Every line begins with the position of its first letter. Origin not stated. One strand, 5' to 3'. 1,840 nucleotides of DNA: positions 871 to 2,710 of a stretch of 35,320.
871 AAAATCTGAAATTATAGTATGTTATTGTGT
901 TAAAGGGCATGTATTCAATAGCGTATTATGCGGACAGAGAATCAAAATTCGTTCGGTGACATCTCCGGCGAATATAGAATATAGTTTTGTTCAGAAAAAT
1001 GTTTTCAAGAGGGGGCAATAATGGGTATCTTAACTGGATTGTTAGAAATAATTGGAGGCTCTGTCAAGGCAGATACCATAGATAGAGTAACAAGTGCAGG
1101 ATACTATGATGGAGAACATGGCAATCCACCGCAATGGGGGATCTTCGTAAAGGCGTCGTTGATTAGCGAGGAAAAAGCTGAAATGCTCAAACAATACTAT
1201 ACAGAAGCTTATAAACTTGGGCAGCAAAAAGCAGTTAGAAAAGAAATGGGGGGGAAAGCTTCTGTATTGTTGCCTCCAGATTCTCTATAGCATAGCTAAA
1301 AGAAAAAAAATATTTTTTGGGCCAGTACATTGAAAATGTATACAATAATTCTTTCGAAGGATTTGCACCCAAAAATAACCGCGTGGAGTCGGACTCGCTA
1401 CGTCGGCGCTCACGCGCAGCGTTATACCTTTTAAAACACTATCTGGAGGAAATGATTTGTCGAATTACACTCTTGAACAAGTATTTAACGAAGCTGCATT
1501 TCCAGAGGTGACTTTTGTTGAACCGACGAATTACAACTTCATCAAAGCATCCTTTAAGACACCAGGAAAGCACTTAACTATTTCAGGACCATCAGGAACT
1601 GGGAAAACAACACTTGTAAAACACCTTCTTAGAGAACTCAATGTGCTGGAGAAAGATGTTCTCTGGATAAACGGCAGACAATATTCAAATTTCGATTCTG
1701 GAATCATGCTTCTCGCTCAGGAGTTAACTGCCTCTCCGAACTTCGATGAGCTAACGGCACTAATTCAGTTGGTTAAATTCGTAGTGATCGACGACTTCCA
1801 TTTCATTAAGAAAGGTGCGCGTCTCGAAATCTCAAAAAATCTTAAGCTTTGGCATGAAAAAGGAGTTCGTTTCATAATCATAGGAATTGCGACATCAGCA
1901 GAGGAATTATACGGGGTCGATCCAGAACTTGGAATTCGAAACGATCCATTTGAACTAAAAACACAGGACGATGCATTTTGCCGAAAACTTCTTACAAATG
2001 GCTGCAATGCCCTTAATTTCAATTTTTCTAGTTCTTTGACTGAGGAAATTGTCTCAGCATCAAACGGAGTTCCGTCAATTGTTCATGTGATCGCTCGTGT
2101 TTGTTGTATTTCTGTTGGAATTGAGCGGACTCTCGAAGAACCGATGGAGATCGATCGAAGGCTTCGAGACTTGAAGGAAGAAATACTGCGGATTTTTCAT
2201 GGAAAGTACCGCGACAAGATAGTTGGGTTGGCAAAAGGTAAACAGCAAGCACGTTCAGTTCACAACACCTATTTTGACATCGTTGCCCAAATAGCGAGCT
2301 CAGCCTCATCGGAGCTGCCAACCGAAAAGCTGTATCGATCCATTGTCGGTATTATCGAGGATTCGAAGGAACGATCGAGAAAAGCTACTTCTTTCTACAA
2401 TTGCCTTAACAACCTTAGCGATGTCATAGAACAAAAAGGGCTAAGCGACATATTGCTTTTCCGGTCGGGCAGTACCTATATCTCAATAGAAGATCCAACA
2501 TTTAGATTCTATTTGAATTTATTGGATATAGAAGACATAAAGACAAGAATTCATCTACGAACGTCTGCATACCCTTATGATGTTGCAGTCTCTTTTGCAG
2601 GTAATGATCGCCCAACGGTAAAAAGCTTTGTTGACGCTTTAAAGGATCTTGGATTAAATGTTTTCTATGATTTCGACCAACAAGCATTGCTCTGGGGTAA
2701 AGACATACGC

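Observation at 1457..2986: P-loop ATPase fused to a C-terminal TIR domain: candidate compact anti-phage/abortive-infection system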

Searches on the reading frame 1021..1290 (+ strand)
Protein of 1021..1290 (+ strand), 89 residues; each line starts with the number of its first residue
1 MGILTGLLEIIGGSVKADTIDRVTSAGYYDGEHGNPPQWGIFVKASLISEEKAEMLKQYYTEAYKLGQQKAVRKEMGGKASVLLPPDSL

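Call 3: search_protein_families(library=pfam, proteins=[window:1021-1290:+], max_evalue=1)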
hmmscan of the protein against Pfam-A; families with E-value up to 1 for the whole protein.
window:1021-1290:+ (89 aa): 1 family
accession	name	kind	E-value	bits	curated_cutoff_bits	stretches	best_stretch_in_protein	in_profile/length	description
PF03224.20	V-ATPase_H_N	-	0.072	12.9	25.7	1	35-77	13-53/314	V-ATPase subunit H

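Call 4: search_protein_families(library=padloc, proteins=[window:1021-1290:+], max_evalue=1)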
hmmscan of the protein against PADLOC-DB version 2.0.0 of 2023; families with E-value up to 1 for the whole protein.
window:1021-1290:+ (89 aa): 0 families

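Call 5: search_protein_families(library=ncbifam, proteins=[window:1021-1290:+], max_evalue=1)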
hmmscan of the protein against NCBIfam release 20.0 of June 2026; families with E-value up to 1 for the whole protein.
window:1021-1290:+ (89 aa): 0 families

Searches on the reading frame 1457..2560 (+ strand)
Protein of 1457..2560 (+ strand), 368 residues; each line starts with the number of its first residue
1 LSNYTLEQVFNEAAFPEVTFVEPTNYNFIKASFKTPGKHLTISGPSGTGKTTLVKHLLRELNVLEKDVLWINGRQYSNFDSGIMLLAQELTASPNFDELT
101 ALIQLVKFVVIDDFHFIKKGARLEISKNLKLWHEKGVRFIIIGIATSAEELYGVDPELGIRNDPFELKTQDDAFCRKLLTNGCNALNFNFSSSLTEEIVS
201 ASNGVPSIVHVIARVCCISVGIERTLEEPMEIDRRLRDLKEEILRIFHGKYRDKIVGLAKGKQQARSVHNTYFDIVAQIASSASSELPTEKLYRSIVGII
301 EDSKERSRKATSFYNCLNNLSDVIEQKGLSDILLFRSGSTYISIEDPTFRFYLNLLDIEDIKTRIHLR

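Call 46: search_protein_representatives(alignment_id=A2)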
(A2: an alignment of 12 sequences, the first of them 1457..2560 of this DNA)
Query: 12 sequences, 368 profile positions. Proteins with E-value up to 0.001 (for the whole library): 2371; up to 1e-10: 959; up to 1e-30: 57. The best 150 are listed.
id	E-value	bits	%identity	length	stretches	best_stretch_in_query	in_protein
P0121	1.1e-130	452.3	-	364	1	3-363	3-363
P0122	3.4e-94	332.3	-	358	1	18-285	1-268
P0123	3.0e-93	329.1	-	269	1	2-271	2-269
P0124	1.4e-92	326.9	-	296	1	49-329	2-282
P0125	1.4e-90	320.3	-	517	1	3-362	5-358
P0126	4.6e-86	305.5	-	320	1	3-314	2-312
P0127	7.1e-82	291.7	-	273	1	4-252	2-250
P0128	3.7e-80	286.1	-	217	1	130-334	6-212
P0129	2.7e-78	279.9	-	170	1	131-296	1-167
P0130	4.6e-67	243.0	-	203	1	5-206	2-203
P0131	1.8e-56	208.1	-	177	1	200-334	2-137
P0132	6.1e-52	193.2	-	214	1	158-357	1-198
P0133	1.5e-45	172.2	-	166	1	256-368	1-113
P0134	1.9e-43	165.3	-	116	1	72-187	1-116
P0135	5.5e-43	163.7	-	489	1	3-361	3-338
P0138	5.2e-41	157.2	-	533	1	5-358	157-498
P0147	1.2e-37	146.2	-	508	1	8-361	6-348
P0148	1.7e-37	145.7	-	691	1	5-360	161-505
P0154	2.0e-34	135.6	-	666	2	5-276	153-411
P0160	1.3e-33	132.9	-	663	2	2-254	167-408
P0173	2.1e-31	125.6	-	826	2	4-256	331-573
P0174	2.9e-31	125.2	-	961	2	3-255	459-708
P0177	6.9e-31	123.9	-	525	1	2-357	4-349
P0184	4.6e-30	121.2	-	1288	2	5-255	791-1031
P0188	7.5e-30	120.5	-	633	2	107-356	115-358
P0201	3.4e-28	115.1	-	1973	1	4-259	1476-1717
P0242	1.4e-25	106.5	-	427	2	97-353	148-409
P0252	4.2e-25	104.9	-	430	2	93-352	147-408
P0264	1.8e-24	102.8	-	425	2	98-358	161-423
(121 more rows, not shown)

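Call 48: search_protein_families(library=pfam, proteins=[P0148, P0154, P0160, P0173, P0174, P0184, P0201, P0242, P0138, P0188], max_evalue=0.001)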
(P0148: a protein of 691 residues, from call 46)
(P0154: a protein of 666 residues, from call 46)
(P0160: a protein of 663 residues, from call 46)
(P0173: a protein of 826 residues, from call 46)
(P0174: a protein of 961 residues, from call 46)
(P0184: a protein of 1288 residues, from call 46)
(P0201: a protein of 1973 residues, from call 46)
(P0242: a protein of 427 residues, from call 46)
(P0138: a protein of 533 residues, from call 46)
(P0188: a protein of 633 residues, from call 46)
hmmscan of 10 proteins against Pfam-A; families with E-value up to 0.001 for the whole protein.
P0148 (691 aa): 14 families
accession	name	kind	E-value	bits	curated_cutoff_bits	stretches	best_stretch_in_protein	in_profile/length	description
PF13676.11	TIR_2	-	2.3e-39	135.1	28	2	7-129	1-121/122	TIR domain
PF01582.25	TIR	-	5.4e-14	52.8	21.3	1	547-658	4-114/179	TIR domain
PF01637.24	ATPase_2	-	3.9e-06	27.3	33.2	1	193-288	20-111/225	ATPase domain predominantly from Archaea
PF12775.13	AAA_7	-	2.1e-05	24.6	25.8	1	189-250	29-89/181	P-loop containing dynein motor region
PF25199.1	nSTAND_NTPase5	-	3.5e-05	24.1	34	1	191-261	39-106/145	Novel STAND NTPase 5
PF00437.27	T2SSE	-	0.00019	20.6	24.9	1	183-250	132-195/370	Type II/IV secretion system protein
PF20720.3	nSTAND3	-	0.00025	21.2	27.2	0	180-260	5-74/155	Novel STAND NTPase 3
PF13173.12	AAA_14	-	0.00029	21.3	27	1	194-280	3-86/129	AAA domain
PF00005.33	ABC_tran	-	0.00032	21.8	25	1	190-227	8-45/137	ABC transporter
PF14516.12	AAA_35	-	0.00032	20.1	27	0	175-260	12-102/331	AAA-like domain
PF10137.14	CAP12-PCTIR_TIR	-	0.00042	20.7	24.7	0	547-609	2-61/119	CAP12/Pycsar effector protein, TIR domain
PF13401.12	AAA_22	-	0.00045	21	27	0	194-228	6-39/130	AAA domain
PF00004.35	AAA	-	0.00051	20.9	21.2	0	196-303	1-113/131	ATPase family associated with various cellular activities (AAA)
PF13191.12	AAA_16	-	0.0007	20.6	32.6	0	194-218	25-49/167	AAA ATPase domain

P0154 (666 aa): 6 families
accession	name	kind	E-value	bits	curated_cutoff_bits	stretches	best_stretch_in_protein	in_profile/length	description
PF00072.30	Response_reg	-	6.3e-10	39.6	30.2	1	12-94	1-78/111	Response regulator receiver domain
PF13676.11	TIR_2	-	5.4e-07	30.6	28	1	507-599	2-93/122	TIR domain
PF13191.12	AAA_16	-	8.2e-06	26.8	32.6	0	172-213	7-52/167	AAA ATPase domain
PF13401.12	AAA_22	-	3.4e-05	24.6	27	0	231-285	84-129/130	AAA domain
PF00004.35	AAA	-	0.00012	23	21.2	1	189-299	2-125/131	ATPase family associated with various cellular activities (AAA)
PF05621.17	TniB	-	0.00076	19.4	22.4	0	240-303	122-185/189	Bacterial TniB protein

P0160 (663 aa): 7 families
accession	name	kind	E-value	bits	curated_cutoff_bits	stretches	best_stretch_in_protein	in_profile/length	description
PF13676.11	TIR_2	-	4.3e-16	59.9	28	1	8-109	2-98/122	TIR domain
PF01582.25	TIR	-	2e-07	31.4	21.3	1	8-103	5-98/179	TIR domain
PF13173.12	AAA_14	-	3.2e-06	27.6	27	1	205-303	5-101/129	AAA domain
PF12775.13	AAA_7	-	6.8e-05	22.9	25.8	1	189-254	20-85/181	P-loop containing dynein motor region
PF13401.12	AAA_22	-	8.3e-05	23.4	27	0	205-229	8-32/130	AAA domain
PF25199.1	nSTAND_NTPase5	-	0.00029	21.1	34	1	203-270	42-107/145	Novel STAND NTPase 5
PF13191.12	AAA_16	-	0.00061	20.8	32.6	0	204-229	26-51/167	AAA ATPase domain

P0173 (826 aa): 7 families
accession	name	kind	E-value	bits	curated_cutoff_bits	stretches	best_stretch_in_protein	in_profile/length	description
PF24391.1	HD-CE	-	4.5e-19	69.6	27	1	34-232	3-227/263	HD-CE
PF13676.11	TIR_2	-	1.5e-13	51.7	28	1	683-794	1-107/122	TIR domain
PF13401.12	AAA_22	-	2.6e-06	28.2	27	0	366-395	7-33/130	AAA domain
PF13173.12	AAA_14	-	1.3e-05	25.6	27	1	367-462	5-97/129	AAA domain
PF13191.12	AAA_16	-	8.7e-05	23.5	32.6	1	348-461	3-137/167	AAA ATPase domain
PF25199.1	nSTAND_NTPase5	-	0.00016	22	34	1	361-454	38-125/145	Novel STAND NTPase 5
PF00004.35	AAA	-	0.0004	21.3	21.2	0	368-466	2-110/131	ATPase family associated with various cellular activities (AAA)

P0174 (961 aa): 8 families
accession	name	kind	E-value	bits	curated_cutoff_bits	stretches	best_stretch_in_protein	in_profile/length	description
PF13676.11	TIR_2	-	9.5e-27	94.4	28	2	819-916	1-93/122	TIR domain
PF01048.26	PNP_UDP_1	-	6.8e-18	65.4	25.1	1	5-278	2-230/233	Phosphorylase superfamily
PF01582.25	TIR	-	9e-13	48.8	21.3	2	304-394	8-98/179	TIR domain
PF13401.12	AAA_22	-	6e-06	27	27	0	496-598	8-124/130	AAA domain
PF13191.12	AAA_16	-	4.4e-05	24.5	32.6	0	482-741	9-155/167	AAA ATPase domain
PF13173.12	AAA_14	-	9.8e-05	22.8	27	1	496-595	5-96/129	AAA domain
PF10137.14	CAP12-PCTIR_TIR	-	0.00079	19.9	24.7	0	818-882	1-62/119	CAP12/Pycsar effector protein, TIR domain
PF25199.1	nSTAND_NTPase5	-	0.001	19.4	34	0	491-572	39-113/145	Novel STAND NTPase 5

P0184 (1288 aa): 12 families
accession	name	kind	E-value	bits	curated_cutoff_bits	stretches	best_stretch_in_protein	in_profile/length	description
PF02384.22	N6_Mtase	-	1.2e-84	284.7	20.4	1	196-513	4-309/311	N-6 DNA Methylase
PF12161.14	HsdM_N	-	2.7e-18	67.3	24.5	1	39-174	2-126/135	HsdM N-terminal domain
PF13676.11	TIR_2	-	1.1e-17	65.1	28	2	1142-1252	1-106/122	TIR domain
PF01582.25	TIR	-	8.1e-10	39.2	21.3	1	1162-1236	23-96/179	TIR domain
PF01170.24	UPF0020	-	9.8e-07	29.1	22.3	1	230-331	20-131/197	RMKL-like, methyltransferase domain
PF13173.12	AAA_14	-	1.2e-05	25.8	27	1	824-914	3-89/129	AAA domain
PF13560.12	HTH_31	-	1.6e-05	25.6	27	1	518-569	2-54/64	Helix-turn-helix domain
PF13401.12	AAA_22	-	4.6e-05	24.2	27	0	823-853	5-33/130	AAA domain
PF13191.12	AAA_16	-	7.2e-05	23.8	32.6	0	817-882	14-83/167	AAA ATPase domain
PF07669.17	Eco57I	-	0.00011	22.8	25.3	0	274-334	3-87/171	Eco57I restriction-modification methylase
PF01381.28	HTH_3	-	0.00018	21.9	23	1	522-569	1-48/55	Helix-turn-helix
PF25199.1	nSTAND_NTPase5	-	0.00058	20.1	34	0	816-892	34-107/145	Novel STAND NTPase 5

P0201 (1973 aa): 19 families
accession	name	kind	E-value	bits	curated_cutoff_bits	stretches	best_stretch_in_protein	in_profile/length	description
PF13646.12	HEAT_2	-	7.8e-45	151.5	27.7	9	1350-1438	4-87/88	HEAT repeats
PF13271.11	DUF4062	-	4.4e-20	72.1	24.7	1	3-85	1-82/82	Domain of unknown function (DUF4062)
PF13676.11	TIR_2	-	2.9e-14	54.1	28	1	1822-1919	1-93/122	TIR domain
PF02985.28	HEAT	-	2.2e-13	49.6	23.5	0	1384-1405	4-25/31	HEAT repeat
PF25199.1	nSTAND_NTPase5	-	3.4e-11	43.6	34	1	1509-1584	41-118/145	Novel STAND NTPase 5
PF05729.18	NACHT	-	5.5e-10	39.8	26.7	1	272-438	1-165/167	NACHT domain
PF13401.12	AAA_22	-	1e-08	36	27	0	271-388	5-110/130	AAA domain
PF20720.3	nSTAND3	-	4.4e-08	33.4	27.2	0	1493-1571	2-74/155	Novel STAND NTPase 3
PF24883.2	NPHP3_N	-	8.8e-07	29.7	24.8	0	356-402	120-164/164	Nephrocystin 3, N-terminal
PF13238.12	AAA_18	-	9.1e-07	29.8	29.4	0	274-407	1-105/128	AAA domain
PF25577.1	TPR_TAF2_C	-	1.2e-06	28.1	27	0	1155-1209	241-297/363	TAF2-like, TPR repeats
PF13191.12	AAA_16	-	2e-06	28.8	32.6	1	259-376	12-104/167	AAA ATPase domain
PF00005.33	ABC_tran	-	2.9e-05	25.1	25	0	1509-1581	11-77/137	ABC transporter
PF13604.12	AAA_30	-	0.00014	22.1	27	0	1501-1547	10-56/191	AAA domain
PF07728.20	AAA_5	-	0.00031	21.2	22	0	274-295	2-23/139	AAA domain (dynein-related subfamily)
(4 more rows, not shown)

P0242 (427 aa): 2 families
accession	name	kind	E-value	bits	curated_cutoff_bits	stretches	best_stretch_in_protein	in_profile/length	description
PF13401.12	AAA_22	-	1.2e-07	32.5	27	1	39-185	4-109/130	AAA domain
PF05621.17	TniB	-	0.00066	19.6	22.4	0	33-101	24-106/189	Bacterial TniB protein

P0138 (533 aa): 7 families
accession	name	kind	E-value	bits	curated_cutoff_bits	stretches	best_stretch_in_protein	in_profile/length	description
PF13676.11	TIR_2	-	2.1e-23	83.5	28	1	7-129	1-121/122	TIR domain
PF00004.35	AAA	-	6.7e-07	30.3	21.2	1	192-297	1-112/131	ATPase family associated with various cellular activities (AAA)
PF13401.12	AAA_22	-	7.7e-06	26.7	27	0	234-296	70-126/130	AAA domain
PF13191.12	AAA_16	-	0.00021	22.3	32.6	0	185-211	20-46/167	AAA ATPase domain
PF20720.3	nSTAND3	-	0.00021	21.4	27.2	1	172-256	1-74/155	Novel STAND NTPase 3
PF01582.25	TIR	-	0.00069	19.9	21.3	0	5-101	2-101/179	TIR domain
PF12775.13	AAA_7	-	0.00083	19.4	25.8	0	177-243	21-86/181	P-loop containing dynein motor region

P0188 (633 aa): 3 families
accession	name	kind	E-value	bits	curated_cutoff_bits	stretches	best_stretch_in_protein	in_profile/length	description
PF13676.11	TIR_2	-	1.5e-07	32.4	28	1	381-470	1-89/122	TIR domain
PF13401.12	AAA_22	-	3e-05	24.8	27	0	64-106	7-52/130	AAA domain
PF13191.12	AAA_16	-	0.00076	20.5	32.6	0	59-100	17-61/167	AAA ATPase domain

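Call 63: search_solved_structures(query=A2, max_evalue=1, show_alignments=2)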
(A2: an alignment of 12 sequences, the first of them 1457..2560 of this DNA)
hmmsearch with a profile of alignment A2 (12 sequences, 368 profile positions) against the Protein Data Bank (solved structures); distinct sequences matched with E-value up to 1: 240 (the best 60 are shown).
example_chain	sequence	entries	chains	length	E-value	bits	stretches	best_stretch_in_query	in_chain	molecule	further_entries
6ha8_V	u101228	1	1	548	0.00039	22.7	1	35-60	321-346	Nucleotide-binding protein ExpZ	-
6c2u_A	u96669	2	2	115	0.00045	22.5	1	34-57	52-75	phosphate-loop protein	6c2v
3upu_A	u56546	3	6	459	0.00055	22.2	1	22-85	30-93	ATP-dependent DNA helicase dda | Dda helicase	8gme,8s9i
7p7q_0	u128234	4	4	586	0.00081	21.7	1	39-75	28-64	ARE-ABC-F family resistance factor PoxtA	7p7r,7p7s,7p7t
6qv0_B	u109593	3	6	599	0.0009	21.5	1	4-70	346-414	Uncharacterized ABC transporter ATP-binding protein TM_0288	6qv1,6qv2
6quz_B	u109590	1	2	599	0.0009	21.5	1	4-70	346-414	Uncharacterized ABC transporter ATP-binding protein TM_0288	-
4q4j_B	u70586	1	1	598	0.0009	21.5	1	4-70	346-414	Uncharacterized ABC transporter ATP-binding protein TM_0288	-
3qf4_B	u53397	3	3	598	0.0009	21.5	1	4-70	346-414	Uncharacterized ABC transporter ATP-binding protein TM_0288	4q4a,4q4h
9ugg_A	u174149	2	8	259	0.0029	19.8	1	35-133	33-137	Lantibiotic ABC transporter ATP-binding protein PsdA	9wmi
4q7l_A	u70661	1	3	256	0.0053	19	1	17-70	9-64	Uncharacterized ABC transporter ATP-binding protein TM_0288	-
4q7m_B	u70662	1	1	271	0.0057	18.9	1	18-70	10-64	Uncharacterized ABC transporter ATP-binding protein TM_0288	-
8zq4_B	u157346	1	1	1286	0.0084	18.3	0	36-57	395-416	ABC transporter B family member 1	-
8zpx_B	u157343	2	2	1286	0.0085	18.3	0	36-57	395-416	ABC transporter B family member 1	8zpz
9juj_A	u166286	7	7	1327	0.0092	18.2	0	36-57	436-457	ABC transporter B family member 1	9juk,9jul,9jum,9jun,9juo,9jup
8glv_JG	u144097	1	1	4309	0.0097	18.1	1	10-62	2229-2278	AAA+ ATPase domain-containing protein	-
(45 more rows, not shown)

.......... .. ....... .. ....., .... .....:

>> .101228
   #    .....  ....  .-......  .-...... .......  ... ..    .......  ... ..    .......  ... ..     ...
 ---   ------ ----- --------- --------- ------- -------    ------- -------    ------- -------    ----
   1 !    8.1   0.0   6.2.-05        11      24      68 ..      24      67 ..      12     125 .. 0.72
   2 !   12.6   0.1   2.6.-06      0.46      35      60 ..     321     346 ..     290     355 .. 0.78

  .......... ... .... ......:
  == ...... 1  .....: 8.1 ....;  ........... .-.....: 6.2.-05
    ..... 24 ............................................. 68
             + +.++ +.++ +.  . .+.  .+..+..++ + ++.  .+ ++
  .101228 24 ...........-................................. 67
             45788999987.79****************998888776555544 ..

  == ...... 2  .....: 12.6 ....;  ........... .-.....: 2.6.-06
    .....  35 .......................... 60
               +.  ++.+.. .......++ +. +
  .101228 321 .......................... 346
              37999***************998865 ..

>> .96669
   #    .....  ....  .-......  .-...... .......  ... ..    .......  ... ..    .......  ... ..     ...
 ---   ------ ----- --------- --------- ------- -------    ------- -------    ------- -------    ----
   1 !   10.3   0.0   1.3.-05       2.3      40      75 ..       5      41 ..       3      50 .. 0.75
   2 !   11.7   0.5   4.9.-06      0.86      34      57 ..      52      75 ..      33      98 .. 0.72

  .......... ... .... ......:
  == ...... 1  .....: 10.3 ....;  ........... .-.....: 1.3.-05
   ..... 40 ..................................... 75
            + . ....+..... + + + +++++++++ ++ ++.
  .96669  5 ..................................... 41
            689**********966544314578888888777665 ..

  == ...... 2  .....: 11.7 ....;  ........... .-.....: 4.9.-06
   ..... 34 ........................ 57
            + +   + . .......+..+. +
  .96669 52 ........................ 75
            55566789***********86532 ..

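Call 64: search_protein_families(library=padloc, proteins=[P0242, P0252, P0264, P0135, P0147, P0177, P0125, P0148], max_evalue=0.00001)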
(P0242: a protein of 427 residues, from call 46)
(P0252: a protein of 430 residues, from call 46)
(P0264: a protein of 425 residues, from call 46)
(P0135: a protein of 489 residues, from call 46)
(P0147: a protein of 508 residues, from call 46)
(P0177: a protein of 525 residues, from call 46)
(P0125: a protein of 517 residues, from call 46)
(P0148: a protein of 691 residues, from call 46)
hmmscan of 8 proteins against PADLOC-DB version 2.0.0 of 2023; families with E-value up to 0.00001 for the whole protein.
P0242 (427 aa): 1 family
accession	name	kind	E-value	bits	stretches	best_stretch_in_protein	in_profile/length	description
PDLC05049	PDC-S59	-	1.1e-60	204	1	5-390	3-378/428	-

P0252 (430 aa): 1 family
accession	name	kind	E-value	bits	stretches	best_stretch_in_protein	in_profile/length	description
PDLC05049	PDC-S59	-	4.4e-87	290.9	1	4-413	3-404/428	-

P0264 (425 aa): 1 family
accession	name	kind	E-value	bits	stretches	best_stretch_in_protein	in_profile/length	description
PDLC05049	PDC-S59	-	5.6e-52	175.2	1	25-412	8-394/428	-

P0135 (489 aa): 1 family
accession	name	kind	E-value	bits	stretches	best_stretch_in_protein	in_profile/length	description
PDLC05049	PDC-S59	-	5e-21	73.2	1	73-333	135-403/428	-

P0147 (508 aa): 1 family
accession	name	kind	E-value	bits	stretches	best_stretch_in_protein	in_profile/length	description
PDLC05049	PDC-S59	-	2.5e-15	54.4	1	95-265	152-319/428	-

P0177 (525 aa): 2 families
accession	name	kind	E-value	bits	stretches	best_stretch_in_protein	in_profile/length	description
PDLC05049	PDC-S59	-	1.8e-11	41.8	1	103-282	155-331/428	-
PDLC05062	PDC-S66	-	1.2e-07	29.5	1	366-457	143-232/282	-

P0125 (517 aa): 2 families
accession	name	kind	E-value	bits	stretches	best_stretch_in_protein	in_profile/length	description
PDLC05049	PDC-S59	-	1.4e-14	52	1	113-266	157-311/428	-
PDLC05062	PDC-S66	-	1.5e-12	45.5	1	363-463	142-239/282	-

P0148 (691 aa): 9 families
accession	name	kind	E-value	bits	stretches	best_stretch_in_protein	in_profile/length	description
PDLC02012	SAVED5--SAVED_TIR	-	6.4e-21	72.9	2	538-637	7-103/404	-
PDLC05062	PDC-S66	-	3.2e-19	67.4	2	533-654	137-252/282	-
PDLC00420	ThsB1|ThsB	-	2.4e-14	51.2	1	546-683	3-138/319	TIR-like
PDLC05049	PDC-S59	-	1.2e-13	49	1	254-406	154-302/428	-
PDLC02421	Aga_TIR-PNTD1-PNTD2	-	2.8e-10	37.9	1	7-141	6-140/430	Class I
PDLC03957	bSEFIR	-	4.1e-10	38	0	10-58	46-95/412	-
PDLC00268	PtuA1|PtuA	-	5.2e-06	24.1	0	187-416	19-180/411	AAA ATPase domain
PDLC02403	Aga_TIR-PNTD1-PNTD2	-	6.8e-06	23.4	0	14-140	13-138/443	Class I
PDLC00727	Effector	-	9.3e-06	22.4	0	524-631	154-258/590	TIR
